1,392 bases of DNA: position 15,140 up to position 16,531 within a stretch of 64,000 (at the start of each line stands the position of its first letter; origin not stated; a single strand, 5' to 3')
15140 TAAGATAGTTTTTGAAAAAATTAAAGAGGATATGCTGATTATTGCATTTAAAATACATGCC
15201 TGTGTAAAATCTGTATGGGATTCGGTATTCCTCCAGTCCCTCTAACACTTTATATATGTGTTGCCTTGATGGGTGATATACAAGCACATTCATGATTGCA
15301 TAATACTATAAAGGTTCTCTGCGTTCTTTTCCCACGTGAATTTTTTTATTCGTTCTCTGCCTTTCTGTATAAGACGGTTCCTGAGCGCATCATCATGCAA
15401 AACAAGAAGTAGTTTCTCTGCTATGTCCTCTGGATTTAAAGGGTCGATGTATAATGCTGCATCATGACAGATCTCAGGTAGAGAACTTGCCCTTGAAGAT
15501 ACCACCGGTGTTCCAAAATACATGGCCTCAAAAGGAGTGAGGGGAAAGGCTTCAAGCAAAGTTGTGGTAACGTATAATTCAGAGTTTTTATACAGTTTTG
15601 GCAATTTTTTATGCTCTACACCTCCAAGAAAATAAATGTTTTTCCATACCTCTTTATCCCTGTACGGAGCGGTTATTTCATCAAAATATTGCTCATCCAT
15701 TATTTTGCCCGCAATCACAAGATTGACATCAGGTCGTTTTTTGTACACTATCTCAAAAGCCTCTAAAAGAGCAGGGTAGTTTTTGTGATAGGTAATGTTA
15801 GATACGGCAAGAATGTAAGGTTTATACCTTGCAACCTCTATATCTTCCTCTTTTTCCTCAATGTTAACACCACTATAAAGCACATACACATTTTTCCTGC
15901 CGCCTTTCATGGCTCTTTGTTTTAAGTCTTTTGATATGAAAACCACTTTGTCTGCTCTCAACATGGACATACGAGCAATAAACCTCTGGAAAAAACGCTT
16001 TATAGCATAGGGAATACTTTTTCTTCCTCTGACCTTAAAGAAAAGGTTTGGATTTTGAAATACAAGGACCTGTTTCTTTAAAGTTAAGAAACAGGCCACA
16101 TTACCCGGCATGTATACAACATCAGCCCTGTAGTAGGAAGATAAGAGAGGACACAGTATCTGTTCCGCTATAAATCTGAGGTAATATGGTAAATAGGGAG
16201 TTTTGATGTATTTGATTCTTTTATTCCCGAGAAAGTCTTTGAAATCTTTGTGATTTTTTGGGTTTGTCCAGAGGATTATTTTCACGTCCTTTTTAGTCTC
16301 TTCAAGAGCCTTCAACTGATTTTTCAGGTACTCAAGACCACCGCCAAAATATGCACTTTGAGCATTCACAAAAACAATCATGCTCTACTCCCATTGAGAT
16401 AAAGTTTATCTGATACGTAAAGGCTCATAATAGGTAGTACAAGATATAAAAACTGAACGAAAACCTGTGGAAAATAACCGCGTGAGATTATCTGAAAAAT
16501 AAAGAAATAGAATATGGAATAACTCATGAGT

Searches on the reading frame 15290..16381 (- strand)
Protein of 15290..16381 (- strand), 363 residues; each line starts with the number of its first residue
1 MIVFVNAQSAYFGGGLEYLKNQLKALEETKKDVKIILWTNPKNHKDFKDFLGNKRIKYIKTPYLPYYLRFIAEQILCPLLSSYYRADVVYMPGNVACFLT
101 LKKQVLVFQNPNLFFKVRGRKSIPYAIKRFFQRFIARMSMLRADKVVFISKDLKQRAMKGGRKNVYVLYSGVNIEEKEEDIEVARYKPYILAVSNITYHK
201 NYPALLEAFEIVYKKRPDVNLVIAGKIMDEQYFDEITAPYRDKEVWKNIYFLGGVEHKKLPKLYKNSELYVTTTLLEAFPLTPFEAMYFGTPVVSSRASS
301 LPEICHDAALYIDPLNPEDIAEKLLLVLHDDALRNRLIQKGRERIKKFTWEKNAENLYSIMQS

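Call 33: find_encoding_contigs(protein=window:15290-16381:-, flank=10000, max_places=1)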
Protein window:15290-16381:- (363 aa): 3 contigs read that carry it; 1 place shown.
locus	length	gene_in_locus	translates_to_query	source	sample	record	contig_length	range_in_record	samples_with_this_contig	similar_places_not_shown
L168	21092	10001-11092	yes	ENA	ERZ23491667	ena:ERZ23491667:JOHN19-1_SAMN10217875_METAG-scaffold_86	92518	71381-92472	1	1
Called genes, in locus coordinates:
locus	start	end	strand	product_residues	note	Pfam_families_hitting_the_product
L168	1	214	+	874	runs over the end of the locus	PF13620:CarboxypepD_reg (faint), PF13715:CarbopepD_reg_2 (faint), PF18962:Por_Secre_tail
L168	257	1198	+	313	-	PF00528:BPD_transp_1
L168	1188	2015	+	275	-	PF00528:BPD_transp_1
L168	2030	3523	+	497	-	PF02347:GDC-P, PF00266:Aminotran_5, PF21478:GcvP2_C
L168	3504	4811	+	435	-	PF03721:UDPG_MGDP_dh_N, PF02737:3HCDH_N (weak), PF03446:NAD_binding_2 (weak), PF00984:UDPG_MGDP_dh, PF03720:UDPG_MGDP_dh_C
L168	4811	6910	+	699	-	PF02563:Poly_export, PF10531:SLBB, PF22461:SLBB_2 (weak), PF10531:SLBB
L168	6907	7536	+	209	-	-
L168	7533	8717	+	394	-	PF01943:Polysacc_synt, PF13440:Polysacc_synt_3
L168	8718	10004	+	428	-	PF14296:O-ag_pol_Wzy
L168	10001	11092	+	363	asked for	PF13439:Glyco_transf_4 (weak), PF00534:Glycos_transf_1, PF13692:Glyco_trans_1_4, PF13524:Glyco_trans_1_2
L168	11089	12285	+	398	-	PF00534:Glycos_transf_1, PF13692:Glyco_trans_1_4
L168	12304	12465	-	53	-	PF00301:Rubredoxin, PF21349:RUBY_RBDX (faint)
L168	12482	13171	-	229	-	PF01613:Flavin_Reduct, PF00301:Rubredoxin, PF21349:RUBY_RBDX (faint)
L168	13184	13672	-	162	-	PF02915:Rubrerythrin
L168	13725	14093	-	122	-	PF01880:Desulfoferrodox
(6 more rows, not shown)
